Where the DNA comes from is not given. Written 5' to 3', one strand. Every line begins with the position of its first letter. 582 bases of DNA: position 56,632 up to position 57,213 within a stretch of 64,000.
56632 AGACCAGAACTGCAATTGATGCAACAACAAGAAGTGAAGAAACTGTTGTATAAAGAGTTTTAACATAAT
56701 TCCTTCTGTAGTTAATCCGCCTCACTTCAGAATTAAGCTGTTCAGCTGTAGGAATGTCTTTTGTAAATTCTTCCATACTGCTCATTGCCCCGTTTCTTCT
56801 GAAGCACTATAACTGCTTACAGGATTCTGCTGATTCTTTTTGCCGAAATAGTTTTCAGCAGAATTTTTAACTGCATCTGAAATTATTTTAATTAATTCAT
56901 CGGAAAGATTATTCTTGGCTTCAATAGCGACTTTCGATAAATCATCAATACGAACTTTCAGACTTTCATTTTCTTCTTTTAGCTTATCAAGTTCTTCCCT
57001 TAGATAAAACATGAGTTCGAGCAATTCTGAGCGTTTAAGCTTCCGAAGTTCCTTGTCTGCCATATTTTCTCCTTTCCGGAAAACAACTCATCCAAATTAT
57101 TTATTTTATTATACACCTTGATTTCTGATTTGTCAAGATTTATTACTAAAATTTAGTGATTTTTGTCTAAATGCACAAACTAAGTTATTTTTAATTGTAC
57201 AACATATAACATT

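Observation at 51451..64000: FCT-type sortase-assembled pilus island in a cellulosome-bearing clostridial genome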

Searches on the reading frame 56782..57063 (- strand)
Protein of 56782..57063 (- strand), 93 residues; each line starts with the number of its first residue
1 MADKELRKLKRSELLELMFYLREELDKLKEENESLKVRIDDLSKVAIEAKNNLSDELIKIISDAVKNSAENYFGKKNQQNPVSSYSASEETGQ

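Call 3: search_protein_families(library=pfam, proteins=[window:56782-57063:-], max_evalue=0.01)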
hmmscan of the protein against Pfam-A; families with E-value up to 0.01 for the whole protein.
window:56782-57063:- (93 aa): 1 family
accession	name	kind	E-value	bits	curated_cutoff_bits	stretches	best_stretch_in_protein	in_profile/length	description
PF04977.20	DivIC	-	0.01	16.1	28.9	0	21-49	29-59/80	Septum formation initiator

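Call 5: search_protein_families(library=ncbifam, proteins=[window:56782-57063:-], max_evalue=0.01)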
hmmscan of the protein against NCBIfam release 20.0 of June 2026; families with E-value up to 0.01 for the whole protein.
window:56782-57063:- (93 aa): 0 families

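Call 78: search_protein_representatives(protein=window:56782-57063:-)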
Query: 93 residues. Proteins with E-value up to 0.001 (for the whole library): 182; up to 1e-10: 12; up to 1e-30: 0. The best 150 are listed.
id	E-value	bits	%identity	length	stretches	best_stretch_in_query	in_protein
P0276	4.5e-21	90.9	71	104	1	1-79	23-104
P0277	1.5e-19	86.1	55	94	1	1-84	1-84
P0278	8.2e-18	80.5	55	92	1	1-71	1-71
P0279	2.8e-17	78.8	61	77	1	18-91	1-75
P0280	9.4e-17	77.1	59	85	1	1-73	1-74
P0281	2.0e-14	69.7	63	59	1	1-57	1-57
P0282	4.1e-13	65.6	54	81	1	1-71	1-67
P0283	5.0e-12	62.1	52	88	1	1-66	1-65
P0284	3.3e-11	59.5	47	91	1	1-74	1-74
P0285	3.6e-11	59.4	51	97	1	1-73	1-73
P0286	4.1e-11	59.2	49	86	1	1-69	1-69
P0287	4.9e-11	59.0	45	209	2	1-71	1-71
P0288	2.0e-10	57.0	39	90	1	1-90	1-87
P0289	9.2e-10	54.9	52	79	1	1-70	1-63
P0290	1.2e-09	54.6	52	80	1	1-71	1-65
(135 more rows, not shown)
